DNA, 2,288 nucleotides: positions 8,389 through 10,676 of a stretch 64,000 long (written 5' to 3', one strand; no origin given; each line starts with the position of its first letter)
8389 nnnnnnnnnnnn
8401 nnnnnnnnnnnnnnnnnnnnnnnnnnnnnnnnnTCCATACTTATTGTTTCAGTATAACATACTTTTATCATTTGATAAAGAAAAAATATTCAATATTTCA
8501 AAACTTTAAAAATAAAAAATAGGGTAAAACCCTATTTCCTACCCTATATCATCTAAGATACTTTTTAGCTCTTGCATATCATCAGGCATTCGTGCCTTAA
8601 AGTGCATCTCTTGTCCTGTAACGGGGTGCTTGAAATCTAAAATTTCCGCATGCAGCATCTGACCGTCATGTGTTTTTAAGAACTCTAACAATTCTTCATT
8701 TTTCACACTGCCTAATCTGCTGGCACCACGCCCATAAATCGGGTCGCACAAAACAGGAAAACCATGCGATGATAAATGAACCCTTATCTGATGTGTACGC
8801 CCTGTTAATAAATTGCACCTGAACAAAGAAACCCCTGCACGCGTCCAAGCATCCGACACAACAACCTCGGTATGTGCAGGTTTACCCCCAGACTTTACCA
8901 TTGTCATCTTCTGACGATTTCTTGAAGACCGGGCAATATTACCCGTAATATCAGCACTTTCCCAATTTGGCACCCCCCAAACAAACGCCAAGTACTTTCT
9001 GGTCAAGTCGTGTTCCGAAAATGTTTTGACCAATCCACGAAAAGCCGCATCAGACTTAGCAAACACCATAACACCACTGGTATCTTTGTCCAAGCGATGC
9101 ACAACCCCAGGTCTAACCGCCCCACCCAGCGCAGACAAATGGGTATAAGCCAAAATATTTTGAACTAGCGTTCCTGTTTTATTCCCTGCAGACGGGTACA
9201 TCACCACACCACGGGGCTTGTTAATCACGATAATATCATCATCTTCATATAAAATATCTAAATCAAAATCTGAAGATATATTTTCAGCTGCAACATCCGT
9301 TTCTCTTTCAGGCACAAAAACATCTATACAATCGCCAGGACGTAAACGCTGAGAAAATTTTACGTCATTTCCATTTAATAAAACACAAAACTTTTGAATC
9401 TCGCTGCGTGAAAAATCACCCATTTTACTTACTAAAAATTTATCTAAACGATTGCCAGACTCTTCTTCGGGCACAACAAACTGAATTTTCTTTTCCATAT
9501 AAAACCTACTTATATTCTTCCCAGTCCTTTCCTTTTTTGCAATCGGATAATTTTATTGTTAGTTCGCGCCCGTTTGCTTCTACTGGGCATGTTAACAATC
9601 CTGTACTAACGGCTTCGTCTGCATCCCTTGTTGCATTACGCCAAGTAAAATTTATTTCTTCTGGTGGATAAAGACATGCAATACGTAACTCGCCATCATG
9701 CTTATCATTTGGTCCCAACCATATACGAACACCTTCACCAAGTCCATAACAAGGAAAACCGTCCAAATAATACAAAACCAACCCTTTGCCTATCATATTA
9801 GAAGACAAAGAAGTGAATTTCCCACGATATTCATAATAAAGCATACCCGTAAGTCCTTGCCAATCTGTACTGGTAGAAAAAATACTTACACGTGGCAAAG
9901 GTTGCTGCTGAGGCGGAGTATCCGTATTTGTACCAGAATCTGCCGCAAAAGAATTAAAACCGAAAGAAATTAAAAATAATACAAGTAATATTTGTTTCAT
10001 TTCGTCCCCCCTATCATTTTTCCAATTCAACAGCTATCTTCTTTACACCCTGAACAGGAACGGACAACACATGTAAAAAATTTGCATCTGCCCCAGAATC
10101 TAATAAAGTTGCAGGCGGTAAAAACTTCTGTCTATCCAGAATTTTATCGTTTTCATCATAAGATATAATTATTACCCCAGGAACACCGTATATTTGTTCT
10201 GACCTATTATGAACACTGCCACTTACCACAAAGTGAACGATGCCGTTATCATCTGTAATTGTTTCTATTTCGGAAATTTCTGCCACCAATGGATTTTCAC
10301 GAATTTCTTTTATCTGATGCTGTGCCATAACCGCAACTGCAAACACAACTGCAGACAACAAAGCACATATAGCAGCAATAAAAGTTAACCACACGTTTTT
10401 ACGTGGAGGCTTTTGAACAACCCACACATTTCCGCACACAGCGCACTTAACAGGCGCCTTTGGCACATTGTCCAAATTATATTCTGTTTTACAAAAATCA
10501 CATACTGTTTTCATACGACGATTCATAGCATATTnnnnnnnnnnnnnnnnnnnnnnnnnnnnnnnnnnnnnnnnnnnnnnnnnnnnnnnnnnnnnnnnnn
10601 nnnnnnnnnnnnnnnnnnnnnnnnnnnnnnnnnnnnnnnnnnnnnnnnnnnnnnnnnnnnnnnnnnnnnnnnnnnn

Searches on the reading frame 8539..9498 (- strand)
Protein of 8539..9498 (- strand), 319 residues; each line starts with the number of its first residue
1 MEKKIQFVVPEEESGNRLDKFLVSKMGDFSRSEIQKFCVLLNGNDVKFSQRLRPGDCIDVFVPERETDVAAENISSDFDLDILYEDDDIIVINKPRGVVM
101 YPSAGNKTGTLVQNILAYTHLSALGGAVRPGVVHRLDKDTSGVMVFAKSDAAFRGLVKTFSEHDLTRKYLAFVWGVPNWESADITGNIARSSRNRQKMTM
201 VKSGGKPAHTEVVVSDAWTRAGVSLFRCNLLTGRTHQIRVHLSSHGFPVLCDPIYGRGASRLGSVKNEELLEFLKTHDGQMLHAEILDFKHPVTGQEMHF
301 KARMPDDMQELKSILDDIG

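Call 3: search_protein_families(library=pfam, proteins=[window:8539-9498:-], max_evalue=0.1)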
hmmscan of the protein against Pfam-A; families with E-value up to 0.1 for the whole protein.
window:8539-9498:- (319 aa): 4 families
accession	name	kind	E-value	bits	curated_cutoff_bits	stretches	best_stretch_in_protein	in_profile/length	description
PF00849.27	PseudoU_synth_2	-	2.5e-29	102.9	26.8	1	88-244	1-152/152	RNA pseudouridylate synthase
PF01479.30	S4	-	0.021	15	22.8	1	17-56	2-46/48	S4 domain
PF02597.26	ThiS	-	0.068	14.2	22.5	0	25-63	31-72/76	ThiS family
PF14451.12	Ub-Mut7C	-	0.096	13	23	0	39-61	52-74/81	Mut7-C ubiquitin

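Call 4: search_protein_families(library=ncbifam, proteins=[window:8539-9498:-], max_evalue=0.1)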
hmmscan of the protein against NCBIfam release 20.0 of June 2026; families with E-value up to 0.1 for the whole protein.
window:8539-9498:- (319 aa): 8 families
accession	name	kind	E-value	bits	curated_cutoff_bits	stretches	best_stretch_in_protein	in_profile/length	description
TIGR00005.1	rluA_subfam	subfamily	9.2e-76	255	192.7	1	11-313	1-295/298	RluA family pseudouridine synthase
NF008385.0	PRK11180.1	equivalog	4.9e-65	220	351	1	6-315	8-312/325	23S rRNA pseudouridine(1911/1915/1917) synthase RluD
NF008249.0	PRK11025.1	equivalog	1.4e-39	135.8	378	1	7-313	10-311/317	23S rRNA pseudouridine(955/2504/2580) synthase RluC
NF007543.0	PRK10158.1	equivalog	2.1e-28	99.5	286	1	76-302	10-215/219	bifunctional tRNA pseudouridine(32) synthase/23S rRNA pseudouridine(746) synthase RluA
NF008321.0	PRK11112.1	equivalog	1.4e-25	90.1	328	1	80-311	2-230/257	tRNA pseudouridine(65) synthase TruC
TIGR01621.1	RluA-like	hypoth_equivalog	1.7e-25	89.5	222.3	1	80-257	2-167/217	TIGR01621 family pseudouridine synthase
TIGR00093.1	TIGR00093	subfamily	0.00018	21.3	109.3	1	93-250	1-136/161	pseudouridine synthase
NF045741.1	MPN162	equivalog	0.066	12.6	400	1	68-111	95-139/313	MPN162 family protein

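Call 13: find_encoding_contigs(protein=window:8539-9498:-, flank=10000, max_places=3)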
Protein window:8539-9498:- (319 aa): 6 contigs read that carry it; 3 places shown.
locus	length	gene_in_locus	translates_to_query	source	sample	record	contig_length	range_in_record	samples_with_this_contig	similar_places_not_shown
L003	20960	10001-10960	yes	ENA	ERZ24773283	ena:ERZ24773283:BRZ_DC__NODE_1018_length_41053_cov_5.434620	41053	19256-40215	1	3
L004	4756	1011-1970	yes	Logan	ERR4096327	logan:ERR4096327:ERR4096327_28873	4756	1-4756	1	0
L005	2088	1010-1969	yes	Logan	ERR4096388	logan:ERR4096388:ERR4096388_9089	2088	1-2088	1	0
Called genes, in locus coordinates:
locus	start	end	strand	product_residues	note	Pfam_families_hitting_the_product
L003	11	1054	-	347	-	PF04613:LpxD, PF24894:Hexapep_GlmU (faint), PF14602:Hexapep_2 (faint), PF25087:GMPPB_C, PF25084:LbH_EIF2B (weak), PF00132:Hexapep (weak), PF25084:LbH_EIF2B (weak), PF00132:Hexapep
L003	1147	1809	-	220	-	PF03938:OmpH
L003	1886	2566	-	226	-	PF00691:OmpA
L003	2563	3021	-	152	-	-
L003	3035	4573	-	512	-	PF13177:DNA_pol3_delta2, PF13604:AAA_30 (weak), PF00004:AAA, PF13401:AAA_22 (weak), PF22608:DNAX_ATPase_lid, PF12169:DNA_pol3_gamma3, PF12362:DUF3646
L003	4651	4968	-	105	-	-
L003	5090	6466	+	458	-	-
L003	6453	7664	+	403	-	-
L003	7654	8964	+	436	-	-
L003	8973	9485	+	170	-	-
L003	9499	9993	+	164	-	-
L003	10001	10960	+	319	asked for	PF00849:PseudoU_synth_2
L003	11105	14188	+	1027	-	-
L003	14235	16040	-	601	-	PF13306:LRR_5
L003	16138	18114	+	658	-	-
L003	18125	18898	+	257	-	-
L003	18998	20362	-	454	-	-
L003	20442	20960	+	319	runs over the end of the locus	-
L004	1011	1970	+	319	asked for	PF00849:PseudoU_synth_2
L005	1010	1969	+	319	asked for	PF00849:PseudoU_synth_2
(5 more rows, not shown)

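Call 88: search_protein_families(library=pfam, proteins=[L003:18998-20362:-], max_evalue=0.05)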
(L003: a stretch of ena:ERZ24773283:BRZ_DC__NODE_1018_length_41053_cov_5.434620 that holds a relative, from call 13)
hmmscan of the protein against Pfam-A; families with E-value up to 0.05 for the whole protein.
L003:18998-20362:- (454 aa): 0 families

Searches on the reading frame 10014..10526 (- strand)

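Call 3: search_protein_families(library=pfam, proteins=[window:10014-10526:-], max_evalue=0.1)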
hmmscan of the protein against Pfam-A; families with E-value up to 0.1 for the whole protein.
window:10014-10526:- (170 aa): 6 families
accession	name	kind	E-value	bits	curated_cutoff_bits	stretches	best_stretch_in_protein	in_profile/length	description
PF13717.11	Zn_ribbon_4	-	5e-05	23.6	30.3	1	5-35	1-35/36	zinc-ribbon domain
PF05191.20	ADK_lid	-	0.0019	18.5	26.6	1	8-33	3-29/36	Adenylate kinase, active site lid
PF21966.2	AppA_SCHIC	-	0.0035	17.8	28.6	1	60-158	42-128/186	AppA, sensor containing heme instead of cobalamin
PF09788.14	Tmemb_55A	-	0.025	14.2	30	1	2-71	146-216/248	Transmembrane protein 55A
PF13719.11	Zn_ribbon_5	-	0.05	13.8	29.3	0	5-37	1-37/37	zinc-ribbon domain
PF08592.16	Anthrone_oxy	-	0.075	13.7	27.3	1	28-70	18-61/106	Anthrone oxygenase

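Call 4: search_protein_families(library=ncbifam, proteins=[window:10014-10526:-], max_evalue=0.1)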
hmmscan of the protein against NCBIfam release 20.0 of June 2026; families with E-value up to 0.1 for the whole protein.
window:10014-10526:- (170 aa): 3 families
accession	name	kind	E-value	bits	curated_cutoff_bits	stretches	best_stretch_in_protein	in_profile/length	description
TIGR02098.1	MJ0042_CXXC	domain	0.017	14.8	20.9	0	5-37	1-37/38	MJ0042-type zinc finger domain-containing protein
NF041259.1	mono_DmmA_fam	domain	0.09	13.1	60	0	5-38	50-83/101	dimethylamine monooxygenase subunit DmmA family protein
NF038353.1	FxLYD_dom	domain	0.096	12.6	23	0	100-132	5-37/71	FxLYD domain-containing protein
